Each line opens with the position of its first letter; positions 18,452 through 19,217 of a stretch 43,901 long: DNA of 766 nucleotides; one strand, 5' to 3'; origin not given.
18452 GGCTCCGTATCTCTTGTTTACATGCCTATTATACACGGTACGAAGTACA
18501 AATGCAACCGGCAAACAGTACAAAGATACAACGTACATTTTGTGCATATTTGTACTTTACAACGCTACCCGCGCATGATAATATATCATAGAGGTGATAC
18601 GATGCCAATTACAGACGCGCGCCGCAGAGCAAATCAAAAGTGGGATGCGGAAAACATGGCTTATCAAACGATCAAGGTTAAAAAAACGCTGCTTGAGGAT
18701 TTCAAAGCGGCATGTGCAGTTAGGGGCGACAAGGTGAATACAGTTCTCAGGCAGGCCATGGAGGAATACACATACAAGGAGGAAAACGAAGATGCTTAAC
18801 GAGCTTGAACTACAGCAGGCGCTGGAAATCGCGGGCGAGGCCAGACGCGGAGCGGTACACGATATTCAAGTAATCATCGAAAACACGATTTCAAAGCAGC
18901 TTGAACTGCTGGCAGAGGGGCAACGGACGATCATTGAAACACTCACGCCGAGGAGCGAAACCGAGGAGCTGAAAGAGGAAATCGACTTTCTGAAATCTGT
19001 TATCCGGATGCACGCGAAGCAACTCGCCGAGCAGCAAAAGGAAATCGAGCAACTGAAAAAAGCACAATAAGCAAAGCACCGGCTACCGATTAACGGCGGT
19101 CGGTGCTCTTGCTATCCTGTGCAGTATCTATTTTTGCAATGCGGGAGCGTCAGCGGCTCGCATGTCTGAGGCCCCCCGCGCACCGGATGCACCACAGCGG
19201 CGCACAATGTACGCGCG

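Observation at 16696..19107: Counter-oriented three-gene operon (217 aa / 93 aa / minimal FtsK-type ATPase) with a divergent RHH gene: candidate undescribed prophage accessory system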

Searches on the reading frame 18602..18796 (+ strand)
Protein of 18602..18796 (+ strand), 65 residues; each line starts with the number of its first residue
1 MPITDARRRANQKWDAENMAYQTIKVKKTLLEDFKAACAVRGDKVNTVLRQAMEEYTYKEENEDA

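Call 6: search_protein_families(library=pfam, proteins=[window:18602-18796:+], max_evalue=1)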
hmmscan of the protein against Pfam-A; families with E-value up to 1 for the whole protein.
window:18602-18796:+ (65 aa): 0 families

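Call 7: search_protein_families(library=phrogs, proteins=[window:18602-18796:+], max_evalue=0.1)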
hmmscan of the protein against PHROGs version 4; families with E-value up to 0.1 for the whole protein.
window:18602-18796:+ (65 aa): 4 families
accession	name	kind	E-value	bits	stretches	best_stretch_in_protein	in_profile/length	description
phrog_582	-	transcription regulation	0.012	16.9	1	16-63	54-101/105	Arc-like repressor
phrog_2277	-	unknown function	0.029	15.3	1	3-28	6-31/62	-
phrog_4692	-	moron, auxiliary metabolic gene and host takeover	0.048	15.4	1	6-55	44-93/96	antitoxin from a toxin-antitoxin system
phrog_13890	-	unknown function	0.049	14.6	1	5-60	3-58/73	-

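Call 8: search_protein_families(library=padloc, proteins=[window:18602-18796:+], max_evalue=0.1)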
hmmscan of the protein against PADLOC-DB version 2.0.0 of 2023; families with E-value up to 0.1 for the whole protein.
window:18602-18796:+ (65 aa): 0 families

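Call 64: search_protein_families(library=ncbifam, proteins=[window:18602-18796:+], max_evalue=0.1)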
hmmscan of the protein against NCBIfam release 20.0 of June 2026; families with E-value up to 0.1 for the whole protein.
window:18602-18796:+ (65 aa): 0 families

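Call 84: search_solved_structures(query=A5, max_evalue=1)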
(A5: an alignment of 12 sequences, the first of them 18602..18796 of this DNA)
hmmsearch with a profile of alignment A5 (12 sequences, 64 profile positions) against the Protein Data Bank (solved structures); distinct sequences matched with E-value up to 1: 17.
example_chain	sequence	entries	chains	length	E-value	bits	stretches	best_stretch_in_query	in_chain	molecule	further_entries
4hv0_A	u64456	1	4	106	1.2e-05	29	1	23-58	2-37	AvtR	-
5x3t_A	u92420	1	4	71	0.0018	22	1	19-60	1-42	Antitoxin VapB26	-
1p94_A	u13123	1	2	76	0.002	21.8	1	16-55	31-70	plasmid partition protein ParG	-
1b28_A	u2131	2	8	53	0.013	19.2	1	19-60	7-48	PROTEIN (REGULATORY PROTEIN ARC) | ARC REPRESSOR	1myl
2kel_A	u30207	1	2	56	0.014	19.1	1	17-61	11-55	Uncharacterized protein 56B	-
1u9p_A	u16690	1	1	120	0.021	18.6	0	24-60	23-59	pArc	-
2bnw_A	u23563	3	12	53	0.024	18.4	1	23-59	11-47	ORF OMEGA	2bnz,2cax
1irq_A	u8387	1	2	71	0.046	17.5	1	23-59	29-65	omega transcriptional repressor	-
1baz_A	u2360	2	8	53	0.13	16.1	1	18-60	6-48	ARC REPRESSOR | PROTEIN (ARC FV10 REPRESSOR)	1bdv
6iya_A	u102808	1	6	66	0.23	15.2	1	21-62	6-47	Transcriptional regulator CopG family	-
1mnt_A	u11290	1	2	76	0.27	15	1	25-59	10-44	MNT REPRESSOR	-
2k1o_A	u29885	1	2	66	0.28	15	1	21-56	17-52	Putative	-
2jxg_A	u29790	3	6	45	0.32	14.8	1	24-59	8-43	Proline dehydrogenase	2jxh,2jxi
1arq_A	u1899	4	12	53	0.69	13.7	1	19-60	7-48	ARC REPRESSOR | PROTEIN (GENE-REGULATING PROTEIN ARC) | PROTEIN (ARC REPRESSOR)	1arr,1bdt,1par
7kzm_F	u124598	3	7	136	0.76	13.6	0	42-61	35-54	Flagellar outer dynein arm light chain 2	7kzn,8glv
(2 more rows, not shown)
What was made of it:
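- On Ribbon-helix-helix (Arc/MetJ/CopG) regulators: The profile's top PDB hits are AvtR, VapB26, ParG, Arc, omega, CopG and Mnt (call 84).
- Checked: The RHH call is right but needed a profile to show it: AvtR 1.2e-5, then VapB26, ParG, Arc and omega (call 84).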

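Call 85: search_protein_families(library=pfam, alignment_id=A5, max_evalue=0.1)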
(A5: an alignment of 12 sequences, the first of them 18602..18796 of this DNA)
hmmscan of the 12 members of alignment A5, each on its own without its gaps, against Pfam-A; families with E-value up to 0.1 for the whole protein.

A. member 1, window:18602-18796:+ (65 aa): 0 families

B. families by the number of members that match (of 12 scanned): 13 families
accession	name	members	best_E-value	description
PF08681.18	TacA1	4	0.0017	Antitoxin TacA 1-like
PF21983.2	NikA-like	3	4.1e-06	Mobilization protein NikA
PF16777.11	RHH_7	3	0.028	Transcriptional regulator, RHH-like, CopG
PF23807.1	RHH_10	2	0.0013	Ribbon-helix-helix protein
PF09386.16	ParD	2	0.011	Antitoxin ParD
PF05534.18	HicB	1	0.00039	HicB family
PF01402.27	RHH_1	1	0.0035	Ribbon-helix-helix protein, copG family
PF13748.11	ABC_membrane_3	1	0.009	ABC transporter transmembrane region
PF07704.17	PSK_trans_fac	1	0.0098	Rv0623-like transcription factor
PF07878.17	RHH_5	1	0.011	CopG-like RHH_1 or ribbon-helix-helix domain, RHH_5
PF12651.13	RHH_3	1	0.044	Ribbon-helix-helix domain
PF20121.4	DUF6511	1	0.052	Family of unknown function (DUF6511)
PF12441.14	CopG_antitoxin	1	0.074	CopG antitoxin of type II toxin-antitoxin system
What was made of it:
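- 18602..18799 (+): 65-aa ribbon-helix-helix DNA-binding protein, transcribed divergently; probable regulator of the cassette. Homologues match NikA-like, RHH_1/7/10 and TacA1 (call 85).
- On Ribbon-helix-helix (Arc/MetJ/CopG) regulators: Homologues match NikA-like and RHH_1/7/10 (call 85).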

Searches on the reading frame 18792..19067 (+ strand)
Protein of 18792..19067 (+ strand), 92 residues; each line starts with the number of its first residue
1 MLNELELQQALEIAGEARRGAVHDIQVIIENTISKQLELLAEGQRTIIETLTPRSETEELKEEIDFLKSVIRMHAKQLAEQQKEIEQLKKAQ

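Call 6: search_protein_families(library=pfam, proteins=[window:18792-19067:+], max_evalue=1)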
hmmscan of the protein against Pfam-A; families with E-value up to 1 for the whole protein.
window:18792-19067:+ (92 aa): 1 family
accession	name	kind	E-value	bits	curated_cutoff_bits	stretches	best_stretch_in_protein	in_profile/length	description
PF23203.1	KIF21A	-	0.022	14.9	28.5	1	33-91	46-105/161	KIF21A-like domain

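Call 7: search_protein_families(library=phrogs, proteins=[window:18792-19067:+], max_evalue=0.1)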
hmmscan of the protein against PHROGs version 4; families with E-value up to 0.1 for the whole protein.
window:18792-19067:+ (92 aa): 5 families
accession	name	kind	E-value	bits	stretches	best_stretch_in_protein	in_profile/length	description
phrog_33872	-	unknown function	8.7e-10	40.1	1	1-83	1-86/88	-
phrog_3643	-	unknown function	0.0042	18.5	1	46-87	4-43/63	-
phrog_17456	-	unknown function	0.01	17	1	32-71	26-64/66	-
phrog_13662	-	unknown function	0.037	15.3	1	34-91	25-83/87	-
phrog_1193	-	other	0.072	14.1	1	55-90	6-41/76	hemolysin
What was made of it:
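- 18792..19070 (+): 92-aa acidic predicted coiled-coil protein; found only in the closest relatives. PHROG 33872 (unknown function) at 8.7e-10 (call 7).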

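Call 8: search_protein_families(library=padloc, proteins=[window:18792-19067:+], max_evalue=0.1)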
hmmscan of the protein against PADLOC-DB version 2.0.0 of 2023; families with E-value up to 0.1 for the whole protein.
window:18792-19067:+ (92 aa): 0 families

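Call 64: search_protein_families(library=ncbifam, proteins=[window:18792-19067:+], max_evalue=0.1)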
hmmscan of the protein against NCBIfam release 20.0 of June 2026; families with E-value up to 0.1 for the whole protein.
window:18792-19067:+ (92 aa): 0 families
